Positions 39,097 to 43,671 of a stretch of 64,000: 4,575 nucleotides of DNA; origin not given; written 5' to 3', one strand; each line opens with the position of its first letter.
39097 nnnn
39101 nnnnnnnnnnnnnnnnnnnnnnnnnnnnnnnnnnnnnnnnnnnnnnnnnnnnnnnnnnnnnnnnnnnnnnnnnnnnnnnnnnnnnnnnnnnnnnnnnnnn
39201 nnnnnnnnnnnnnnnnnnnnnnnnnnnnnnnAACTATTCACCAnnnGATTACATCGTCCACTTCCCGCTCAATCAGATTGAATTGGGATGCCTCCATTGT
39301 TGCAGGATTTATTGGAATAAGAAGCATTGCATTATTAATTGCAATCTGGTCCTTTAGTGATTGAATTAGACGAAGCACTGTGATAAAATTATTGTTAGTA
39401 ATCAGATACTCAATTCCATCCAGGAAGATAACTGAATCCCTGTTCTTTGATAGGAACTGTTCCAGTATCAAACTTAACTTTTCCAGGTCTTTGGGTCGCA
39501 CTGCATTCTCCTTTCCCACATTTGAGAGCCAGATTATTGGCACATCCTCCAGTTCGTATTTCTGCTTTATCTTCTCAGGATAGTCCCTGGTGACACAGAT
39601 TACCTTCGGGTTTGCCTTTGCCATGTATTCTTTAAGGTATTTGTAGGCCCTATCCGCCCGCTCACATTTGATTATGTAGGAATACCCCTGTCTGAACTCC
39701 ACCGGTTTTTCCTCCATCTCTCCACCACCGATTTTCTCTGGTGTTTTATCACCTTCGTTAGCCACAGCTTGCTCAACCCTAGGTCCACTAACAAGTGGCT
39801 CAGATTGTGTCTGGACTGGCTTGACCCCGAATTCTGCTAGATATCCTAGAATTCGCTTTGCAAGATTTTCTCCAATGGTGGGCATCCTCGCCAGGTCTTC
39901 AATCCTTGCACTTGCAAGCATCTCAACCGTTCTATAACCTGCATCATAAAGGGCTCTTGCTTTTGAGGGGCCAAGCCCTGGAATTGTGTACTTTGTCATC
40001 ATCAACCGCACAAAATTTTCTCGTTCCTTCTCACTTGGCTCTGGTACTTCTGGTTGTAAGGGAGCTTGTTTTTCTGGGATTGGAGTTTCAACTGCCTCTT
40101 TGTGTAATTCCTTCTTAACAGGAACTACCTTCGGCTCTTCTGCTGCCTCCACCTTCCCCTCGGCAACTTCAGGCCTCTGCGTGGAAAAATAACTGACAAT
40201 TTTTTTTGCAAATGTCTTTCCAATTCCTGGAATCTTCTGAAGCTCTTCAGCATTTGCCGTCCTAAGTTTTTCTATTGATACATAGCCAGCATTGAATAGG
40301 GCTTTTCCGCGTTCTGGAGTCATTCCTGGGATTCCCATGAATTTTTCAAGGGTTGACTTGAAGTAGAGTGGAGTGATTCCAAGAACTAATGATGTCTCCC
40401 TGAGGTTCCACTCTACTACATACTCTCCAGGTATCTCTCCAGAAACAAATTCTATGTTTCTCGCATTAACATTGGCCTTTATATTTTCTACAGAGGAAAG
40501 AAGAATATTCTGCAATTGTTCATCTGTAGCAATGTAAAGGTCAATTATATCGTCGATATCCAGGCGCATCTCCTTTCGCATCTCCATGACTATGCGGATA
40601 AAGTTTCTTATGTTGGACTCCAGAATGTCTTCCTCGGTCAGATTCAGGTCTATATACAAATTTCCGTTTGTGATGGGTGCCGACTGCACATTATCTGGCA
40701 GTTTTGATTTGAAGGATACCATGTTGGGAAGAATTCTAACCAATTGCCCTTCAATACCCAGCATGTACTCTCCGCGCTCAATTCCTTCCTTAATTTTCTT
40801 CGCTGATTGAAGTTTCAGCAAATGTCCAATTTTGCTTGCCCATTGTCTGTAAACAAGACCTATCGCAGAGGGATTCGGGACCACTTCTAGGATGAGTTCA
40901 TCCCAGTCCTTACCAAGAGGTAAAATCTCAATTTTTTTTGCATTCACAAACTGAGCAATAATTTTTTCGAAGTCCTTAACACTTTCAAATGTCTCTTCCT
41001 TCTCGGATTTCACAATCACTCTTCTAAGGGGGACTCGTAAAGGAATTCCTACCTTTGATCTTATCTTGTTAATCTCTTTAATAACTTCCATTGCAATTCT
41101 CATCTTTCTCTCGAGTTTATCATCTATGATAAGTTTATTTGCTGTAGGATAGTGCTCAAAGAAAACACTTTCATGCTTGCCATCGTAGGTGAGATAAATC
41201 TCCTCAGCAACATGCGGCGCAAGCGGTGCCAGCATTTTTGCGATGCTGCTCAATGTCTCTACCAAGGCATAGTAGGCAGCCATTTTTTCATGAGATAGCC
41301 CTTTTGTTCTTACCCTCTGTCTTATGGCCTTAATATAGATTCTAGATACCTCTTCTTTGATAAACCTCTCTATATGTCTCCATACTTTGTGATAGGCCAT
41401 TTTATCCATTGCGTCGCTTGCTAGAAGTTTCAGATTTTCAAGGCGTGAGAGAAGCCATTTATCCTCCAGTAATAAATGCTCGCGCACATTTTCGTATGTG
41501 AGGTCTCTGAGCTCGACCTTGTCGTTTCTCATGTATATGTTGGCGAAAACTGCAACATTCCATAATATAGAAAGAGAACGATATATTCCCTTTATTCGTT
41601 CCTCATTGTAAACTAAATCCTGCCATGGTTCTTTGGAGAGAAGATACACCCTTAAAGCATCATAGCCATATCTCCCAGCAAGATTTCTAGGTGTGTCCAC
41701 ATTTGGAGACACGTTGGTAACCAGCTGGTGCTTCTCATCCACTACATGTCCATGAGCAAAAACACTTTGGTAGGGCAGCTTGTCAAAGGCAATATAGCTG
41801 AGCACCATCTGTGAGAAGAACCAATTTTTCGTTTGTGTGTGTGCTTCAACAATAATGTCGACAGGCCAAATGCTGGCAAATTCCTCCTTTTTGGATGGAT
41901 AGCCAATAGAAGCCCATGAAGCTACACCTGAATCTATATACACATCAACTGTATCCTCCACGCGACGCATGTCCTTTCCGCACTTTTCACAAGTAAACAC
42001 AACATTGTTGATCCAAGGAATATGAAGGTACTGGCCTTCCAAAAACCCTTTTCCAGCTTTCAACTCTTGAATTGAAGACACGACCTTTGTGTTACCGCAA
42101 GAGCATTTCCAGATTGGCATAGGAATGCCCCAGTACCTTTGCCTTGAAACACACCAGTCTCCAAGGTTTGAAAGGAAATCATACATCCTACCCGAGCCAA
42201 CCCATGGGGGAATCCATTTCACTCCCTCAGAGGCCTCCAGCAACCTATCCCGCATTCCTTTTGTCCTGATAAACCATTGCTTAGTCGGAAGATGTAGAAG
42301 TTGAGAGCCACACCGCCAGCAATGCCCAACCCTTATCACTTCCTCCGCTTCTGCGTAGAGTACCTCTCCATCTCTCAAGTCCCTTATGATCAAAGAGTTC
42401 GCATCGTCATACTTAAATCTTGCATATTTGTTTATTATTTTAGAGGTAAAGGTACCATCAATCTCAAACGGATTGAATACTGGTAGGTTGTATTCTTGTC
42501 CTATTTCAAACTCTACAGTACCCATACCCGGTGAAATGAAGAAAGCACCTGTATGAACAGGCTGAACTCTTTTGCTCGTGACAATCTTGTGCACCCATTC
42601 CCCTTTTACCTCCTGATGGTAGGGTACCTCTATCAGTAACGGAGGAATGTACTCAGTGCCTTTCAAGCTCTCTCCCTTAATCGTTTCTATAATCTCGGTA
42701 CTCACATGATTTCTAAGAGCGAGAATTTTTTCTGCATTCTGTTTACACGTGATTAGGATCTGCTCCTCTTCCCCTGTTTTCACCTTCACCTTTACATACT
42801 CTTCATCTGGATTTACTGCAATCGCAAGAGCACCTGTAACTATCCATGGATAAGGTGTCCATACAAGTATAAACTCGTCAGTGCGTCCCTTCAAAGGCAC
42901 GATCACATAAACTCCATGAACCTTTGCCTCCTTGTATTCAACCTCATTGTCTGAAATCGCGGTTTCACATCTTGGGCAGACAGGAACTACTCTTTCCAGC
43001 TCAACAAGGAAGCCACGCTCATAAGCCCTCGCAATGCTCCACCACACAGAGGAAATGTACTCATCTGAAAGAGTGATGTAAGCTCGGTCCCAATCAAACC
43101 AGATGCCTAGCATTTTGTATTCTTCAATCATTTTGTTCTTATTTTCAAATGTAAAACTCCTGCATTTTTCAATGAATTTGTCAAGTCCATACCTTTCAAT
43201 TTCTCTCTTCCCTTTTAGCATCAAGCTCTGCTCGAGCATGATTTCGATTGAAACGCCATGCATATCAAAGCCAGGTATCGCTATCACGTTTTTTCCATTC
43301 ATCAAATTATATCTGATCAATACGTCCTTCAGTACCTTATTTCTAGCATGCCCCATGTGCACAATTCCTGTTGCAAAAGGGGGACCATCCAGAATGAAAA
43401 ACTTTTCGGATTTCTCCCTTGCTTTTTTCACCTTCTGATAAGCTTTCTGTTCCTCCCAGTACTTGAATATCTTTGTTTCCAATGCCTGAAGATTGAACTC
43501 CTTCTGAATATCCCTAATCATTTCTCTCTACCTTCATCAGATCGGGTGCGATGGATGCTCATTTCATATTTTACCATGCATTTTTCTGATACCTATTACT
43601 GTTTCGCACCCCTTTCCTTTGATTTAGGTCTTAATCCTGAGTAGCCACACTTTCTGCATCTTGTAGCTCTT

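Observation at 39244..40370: IleRS-like protein carries a ~375-aa C-terminal extension: two (HhH)2 modules plus a DUF835 (KaiC-derived) domain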

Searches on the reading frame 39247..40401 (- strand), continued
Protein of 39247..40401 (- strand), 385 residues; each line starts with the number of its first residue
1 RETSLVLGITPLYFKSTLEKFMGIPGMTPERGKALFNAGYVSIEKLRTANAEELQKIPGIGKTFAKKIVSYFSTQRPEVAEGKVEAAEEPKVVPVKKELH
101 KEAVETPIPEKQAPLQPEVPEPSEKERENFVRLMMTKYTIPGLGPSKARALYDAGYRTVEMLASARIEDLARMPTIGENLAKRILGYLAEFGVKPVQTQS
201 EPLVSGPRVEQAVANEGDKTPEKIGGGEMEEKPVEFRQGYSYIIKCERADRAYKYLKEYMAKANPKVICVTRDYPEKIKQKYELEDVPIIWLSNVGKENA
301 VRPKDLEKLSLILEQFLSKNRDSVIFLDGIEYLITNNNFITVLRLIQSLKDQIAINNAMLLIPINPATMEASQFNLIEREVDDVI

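Call 79: find_encoding_contigs(protein=P0388, flank=4000, max_places=4)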
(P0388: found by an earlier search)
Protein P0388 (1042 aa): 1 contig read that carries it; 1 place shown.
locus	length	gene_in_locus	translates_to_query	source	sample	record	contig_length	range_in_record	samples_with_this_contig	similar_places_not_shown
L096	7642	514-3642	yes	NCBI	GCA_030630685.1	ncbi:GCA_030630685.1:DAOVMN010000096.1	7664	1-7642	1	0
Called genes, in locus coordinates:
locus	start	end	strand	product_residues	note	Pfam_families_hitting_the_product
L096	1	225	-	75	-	?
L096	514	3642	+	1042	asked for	PF00133:tRNA-synt_1, PF01921:tRNA-synt_1f (faint), PF01406:tRNA-synt_1e (faint), PF09334:tRNA-synt_1g, PF08264:Anticodon_1, PF19302:DUF5915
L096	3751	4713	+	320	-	PF00389:2-Hacid_dh, PF02826:2-Hacid_dh_C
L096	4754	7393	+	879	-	PF22842:Pel9A-like_beta_helix, PF05048:NosD, PF13229:Beta_helix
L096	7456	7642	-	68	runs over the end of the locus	?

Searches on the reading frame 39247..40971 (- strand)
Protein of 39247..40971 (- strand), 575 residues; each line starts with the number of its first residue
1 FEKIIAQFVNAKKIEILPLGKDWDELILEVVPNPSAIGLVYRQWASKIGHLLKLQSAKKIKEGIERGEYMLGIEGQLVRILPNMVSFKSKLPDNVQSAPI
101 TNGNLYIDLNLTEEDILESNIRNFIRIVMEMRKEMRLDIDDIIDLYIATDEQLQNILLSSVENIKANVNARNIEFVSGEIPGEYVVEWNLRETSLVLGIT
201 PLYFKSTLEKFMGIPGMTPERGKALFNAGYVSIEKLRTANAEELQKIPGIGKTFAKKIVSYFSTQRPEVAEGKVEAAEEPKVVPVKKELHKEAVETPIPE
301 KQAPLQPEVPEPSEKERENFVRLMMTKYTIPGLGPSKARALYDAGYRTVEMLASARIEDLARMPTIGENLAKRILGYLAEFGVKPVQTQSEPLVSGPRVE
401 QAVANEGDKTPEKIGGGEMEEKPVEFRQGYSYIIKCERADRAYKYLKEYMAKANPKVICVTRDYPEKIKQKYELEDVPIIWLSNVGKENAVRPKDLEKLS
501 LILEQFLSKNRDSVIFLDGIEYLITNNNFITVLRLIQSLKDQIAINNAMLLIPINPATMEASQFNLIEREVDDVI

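Call 80: predict_structure(alignment_id=A2)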
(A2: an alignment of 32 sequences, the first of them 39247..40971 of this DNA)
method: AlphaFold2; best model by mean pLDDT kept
length: 575 residues; sequences in the alignment: 32
mean_pLDDT: 85.1   pTM: 0.43
mean pLDDT of the five models: 85.1, 83.9, 83.5, 83.1, 82.8
residues with pLDDT >= 90: 406; 70-90: 86; 50-70: 8; < 50: 75
segments of 3 or more residues with pLDDT < 50: 268-309, 388-420
pLDDT, mean of each block of 10 residues (from residue 1): 72 81 84 94 93 92 93 92 93 86 84 84 95 93 96 93 96 95 92 92 94 96 95 94 96 96 72 40 37 34 38 89 94 95 95 96 94 96 70 33 31 37 88 96 96 96 96 96 88 96 97 96 96 97 97 95 96 96
secondary structure, 60 per line:
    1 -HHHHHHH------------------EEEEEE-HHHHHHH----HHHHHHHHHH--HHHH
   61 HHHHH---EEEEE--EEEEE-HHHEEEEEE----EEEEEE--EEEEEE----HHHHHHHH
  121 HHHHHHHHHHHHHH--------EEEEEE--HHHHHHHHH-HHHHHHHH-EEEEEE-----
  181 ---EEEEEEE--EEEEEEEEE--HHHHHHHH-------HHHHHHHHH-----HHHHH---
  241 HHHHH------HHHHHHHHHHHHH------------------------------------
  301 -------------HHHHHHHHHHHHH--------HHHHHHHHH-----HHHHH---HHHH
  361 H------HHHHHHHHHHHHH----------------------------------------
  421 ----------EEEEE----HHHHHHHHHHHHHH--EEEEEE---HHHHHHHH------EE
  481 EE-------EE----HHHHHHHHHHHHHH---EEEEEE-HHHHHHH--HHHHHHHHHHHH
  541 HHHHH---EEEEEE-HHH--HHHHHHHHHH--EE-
elements in order: H2-8 E27-32 H34-40 H45-54 H57-65 E69-73 E76-80 E85-90 E95-100 E103-108 H113-134 E143-148 H151-159 H161-168 E170-175 E184-190 E193-201 H204-211 H219-227 H233-237 H241-245 H252-264 H314-326 H335-343 H349-353 H357-361 H368-380 E431-435 H440-453 E456-461 H465-472 E479-482 H496-509 E513-518 H520-526 H529-545 E549-554 H561-570

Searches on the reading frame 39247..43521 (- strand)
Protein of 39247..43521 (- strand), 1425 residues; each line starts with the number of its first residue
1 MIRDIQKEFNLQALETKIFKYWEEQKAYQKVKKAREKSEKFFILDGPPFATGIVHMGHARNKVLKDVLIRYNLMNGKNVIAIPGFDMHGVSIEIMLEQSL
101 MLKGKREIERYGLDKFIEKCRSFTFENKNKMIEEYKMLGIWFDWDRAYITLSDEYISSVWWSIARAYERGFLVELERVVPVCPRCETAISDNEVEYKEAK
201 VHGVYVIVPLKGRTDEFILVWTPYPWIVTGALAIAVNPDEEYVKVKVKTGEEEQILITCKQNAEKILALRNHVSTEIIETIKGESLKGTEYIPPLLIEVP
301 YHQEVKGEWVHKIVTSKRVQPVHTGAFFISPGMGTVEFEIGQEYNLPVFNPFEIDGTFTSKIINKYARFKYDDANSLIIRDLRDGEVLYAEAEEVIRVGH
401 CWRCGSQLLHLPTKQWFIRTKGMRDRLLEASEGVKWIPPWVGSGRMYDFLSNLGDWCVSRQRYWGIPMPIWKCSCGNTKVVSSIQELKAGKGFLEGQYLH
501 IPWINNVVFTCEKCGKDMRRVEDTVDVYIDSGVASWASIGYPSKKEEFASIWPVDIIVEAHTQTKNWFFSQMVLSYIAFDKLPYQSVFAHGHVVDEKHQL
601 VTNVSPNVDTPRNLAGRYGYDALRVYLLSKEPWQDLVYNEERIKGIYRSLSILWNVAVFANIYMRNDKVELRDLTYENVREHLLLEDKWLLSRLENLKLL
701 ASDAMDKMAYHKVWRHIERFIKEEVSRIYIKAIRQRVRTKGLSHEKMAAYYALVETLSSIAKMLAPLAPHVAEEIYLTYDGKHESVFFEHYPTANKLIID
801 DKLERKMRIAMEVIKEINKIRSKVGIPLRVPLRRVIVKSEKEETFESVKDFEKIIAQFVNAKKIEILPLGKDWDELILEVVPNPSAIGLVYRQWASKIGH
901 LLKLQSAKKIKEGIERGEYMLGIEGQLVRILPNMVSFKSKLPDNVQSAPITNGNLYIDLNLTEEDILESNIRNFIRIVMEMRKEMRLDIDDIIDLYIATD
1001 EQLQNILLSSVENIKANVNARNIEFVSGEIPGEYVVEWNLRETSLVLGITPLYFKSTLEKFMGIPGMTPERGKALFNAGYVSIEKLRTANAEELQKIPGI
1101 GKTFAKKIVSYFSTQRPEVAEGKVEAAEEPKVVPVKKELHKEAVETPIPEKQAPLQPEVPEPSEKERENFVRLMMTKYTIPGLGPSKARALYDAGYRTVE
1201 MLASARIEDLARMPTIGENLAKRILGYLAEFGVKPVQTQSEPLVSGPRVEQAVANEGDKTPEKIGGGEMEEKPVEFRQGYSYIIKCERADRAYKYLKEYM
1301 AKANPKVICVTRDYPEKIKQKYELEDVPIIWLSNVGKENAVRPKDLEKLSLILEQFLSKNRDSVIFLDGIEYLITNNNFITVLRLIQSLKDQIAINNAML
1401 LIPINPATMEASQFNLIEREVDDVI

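Call 3: search_protein_families(library=pfam, proteins=[window:39247-43521:-], max_evalue=0.01)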
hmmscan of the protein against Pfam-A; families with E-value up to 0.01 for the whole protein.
window:39247-43521:- (1425 aa): 13 families
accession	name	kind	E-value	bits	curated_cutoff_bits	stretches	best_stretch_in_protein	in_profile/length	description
PF00133.28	tRNA-synt_1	-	5.4e-104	348.7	22.7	1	17-636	1-411/414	tRNA synthetases class I (I, L, M and V)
PF05763.18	DUF835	-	3.8e-36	124.3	33.1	1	1294-1420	9-135/136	Protein of unknown function (DUF835)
PF08264.19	Anticodon_1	-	2.1e-30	106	25.1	1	687-834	1-146/148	Anticodon-binding domain of tRNA ligase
PF14520.12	HHH_5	-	3e-25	88.9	27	2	1179-1225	6-52/57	Helix-hairpin-helix domain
PF12826.13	HHH_2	-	1.2e-14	54.7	27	2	1063-1115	7-58/64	Helix-hairpin-helix motif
PF09334.17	tRNA-synt_1g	-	2.6e-13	49.9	20.1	1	48-98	8-58/391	tRNA synthetases class I (M)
PF19302.4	DUF5915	-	1.4e-11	44.7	27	1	853-1039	2-182/195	Domain of unknown function (DUF5915)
PF10391.15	DNA_pol_lambd_f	-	1.6e-09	37.8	29.8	1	1179-1217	5-43/51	Fingers domain of DNA polymerase lambda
PF12836.13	HHH_3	-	3.4e-09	37.1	27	1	1086-1111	8-33/65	Helix-hairpin-helix motif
PF00633.29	HHH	-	3.8e-09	36.4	24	1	1082-1111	1-30/30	Helix-hairpin-helix motif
PF11731.14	Cdd1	-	2.5e-05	24.8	25.5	0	1089-1110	3-24/86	Pathogenicity locus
PF14716.13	HHH_8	-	0.00011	23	30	0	1089-1115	45-71/73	Helix-hairpin-helix domain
PF25453.1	DUF7898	-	0.00026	21.8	27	0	1187-1212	16-41/80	Domain of unknown function (DUF7898)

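Call 4: search_protein_families(library=ncbifam, proteins=[window:39247-43521:-], max_evalue=0.01)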
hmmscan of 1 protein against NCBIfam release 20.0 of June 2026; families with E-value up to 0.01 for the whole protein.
window:39247-43521:- (1425 aa): 33 families (the best 25 are shown)
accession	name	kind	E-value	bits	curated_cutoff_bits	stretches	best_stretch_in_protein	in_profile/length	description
TIGR00392.1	ileS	equivalog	4.4e-213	710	621.4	1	6-846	3-858/861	isoleucine--tRNA ligase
NF000258.1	MupB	exception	3.4e-145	485.3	1900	1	15-1028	9-1010/1033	mupirocin-resistant isoleucine--tRNA ligase MupB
TIGR00422.1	valS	equivalog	9.8e-143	477.1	612.1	2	313-911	256-831/863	valine--tRNA ligase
NF000257.1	MupA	exception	4.4e-141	471.6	1900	1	16-1025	10-1001/1024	mupirocin-resistant isoleucine--tRNA ligase MupA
NF009687.0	PRK13208.1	equivalog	1.3e-125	420.4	738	2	337-868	280-790/801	valine--tRNA ligase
NF004349.1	PRK05729.1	equivalog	1.4e-119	400.7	704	2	314-875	251-778/860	valine--tRNA ligase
NF011492.0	PRK14900.1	equivalog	8.7e-91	305.3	1783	2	317-866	270-798/1044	valine--tRNA ligase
NF040702.1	ileS_w_GNAT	exception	3.4e-87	293.2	1999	2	255-820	447-997/1100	isoleucine--tRNA ligase, N-acetyltransferase domain-containing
NF000540.1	alt_ValS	exception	4e-65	220.3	900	2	361-851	332-813/827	valine--tRNA ligase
NF008957.0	PRK12300.1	subfamily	1.3e-50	172.3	677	2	8-295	3-289/946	leucine--tRNA ligase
TIGR00395.1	leuS_arch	equivalog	3.5e-44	151.1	648.5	2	13-295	2-283/938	leucine--tRNA ligase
TIGR00396.1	leuS_bact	equivalog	2.7e-42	144.9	548.4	3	10-195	2-168/843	leucine--tRNA ligase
NF008900.0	PRK12267.1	equivalog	1.1e-19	70.4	598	2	525-863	225-563/648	methionine--tRNA ligase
TIGR00398.1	metG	equivalog_domain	3.9e-18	65.5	336.35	2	48-98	8-58/530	methionine--tRNA ligase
NF001308.0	PRK00254.1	equivalog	1.9e-13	49.5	1216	2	1058-1116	644-702/720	ATP-dependent DNA helicase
NF009401.0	PRK12766.1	equivalog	8.5e-13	48.5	239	2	1180-1234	15-69/238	50S ribosomal protein L32e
TIGR02236.1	recomb_radA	equivalog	2e-10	40.6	361.15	2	1180-1225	5-50/311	DNA repair and recombination protein RadA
NF003301.0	PRK04301.1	equivalog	5.7e-10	38.9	259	2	1179-1226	9-56/316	DNA repair and recombination protein RadA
NF001824.0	PRK00558.1-5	equivalog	5.4e-09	35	451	1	1061-1115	594-647/652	excinuclease ABC subunit UvrC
NF011260.0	PRK14666.1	equivalog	1.9e-07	30.2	649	1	1180-1231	642-692/698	excinuclease ABC subunit C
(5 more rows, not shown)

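Call 6: find_encoding_contigs(protein=window:39247-43521:-, flank=5000, max_places=6)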
Protein window:39247-43521:- (1425 aa): 6 contigs read that carry it; 3 places shown.
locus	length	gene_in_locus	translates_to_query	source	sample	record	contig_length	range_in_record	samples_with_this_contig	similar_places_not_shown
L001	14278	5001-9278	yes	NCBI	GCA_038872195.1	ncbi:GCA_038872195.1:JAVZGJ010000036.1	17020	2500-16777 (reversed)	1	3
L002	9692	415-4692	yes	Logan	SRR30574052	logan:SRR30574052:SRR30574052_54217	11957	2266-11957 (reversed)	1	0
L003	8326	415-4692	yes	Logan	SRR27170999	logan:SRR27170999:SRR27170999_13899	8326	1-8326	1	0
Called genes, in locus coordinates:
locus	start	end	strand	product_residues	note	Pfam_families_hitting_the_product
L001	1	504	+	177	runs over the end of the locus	PF01870:Hjc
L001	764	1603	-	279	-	-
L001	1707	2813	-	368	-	PF13439:Glyco_transf_4 (weak), PF00534:Glycos_transf_1, PF13692:Glyco_trans_1_4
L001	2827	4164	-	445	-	PF13393:tRNA-synt_His, PF00587:tRNA-synt_2b, PF03129:HGTP_anticodon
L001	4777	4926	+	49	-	PF01020:Ribosomal_L40e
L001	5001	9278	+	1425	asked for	PF00133:tRNA-synt_1, PF09334:tRNA-synt_1g, PF08264:Anticodon_1, PF19302:DUF5915, PF12826:HHH_2 (weak), PF14520:HHH_5, PF14520:HHH_5, PF05763:DUF835, +3 more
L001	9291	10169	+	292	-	-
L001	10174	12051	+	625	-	PF08245:Mur_ligase_M, PF02875:Mur_ligase_C, PF27239:FOL3_C, PF00730:HhH-GPD, PF00633:HHH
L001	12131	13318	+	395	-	PF00162:PGK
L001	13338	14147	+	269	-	PF01416:PseudoU_synth_1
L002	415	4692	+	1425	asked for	PF00133:tRNA-synt_1, PF09334:tRNA-synt_1g, PF08264:Anticodon_1, PF19302:DUF5915, PF12826:HHH_2 (weak), PF14520:HHH_5, PF14520:HHH_5, PF05763:DUF835, +3 more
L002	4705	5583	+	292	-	-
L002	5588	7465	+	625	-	PF08245:Mur_ligase_M, PF02875:Mur_ligase_C, PF27239:FOL3_C, PF00730:HhH-GPD, PF00633:HHH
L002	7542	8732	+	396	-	PF00162:PGK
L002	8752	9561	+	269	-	PF01416:PseudoU_synth_1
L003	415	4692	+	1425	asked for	PF00133:tRNA-synt_1, PF09334:tRNA-synt_1g, PF08264:Anticodon_1, PF19302:DUF5915, PF12826:HHH_2 (weak), PF14520:HHH_5, PF14520:HHH_5, PF05763:DUF835, +3 more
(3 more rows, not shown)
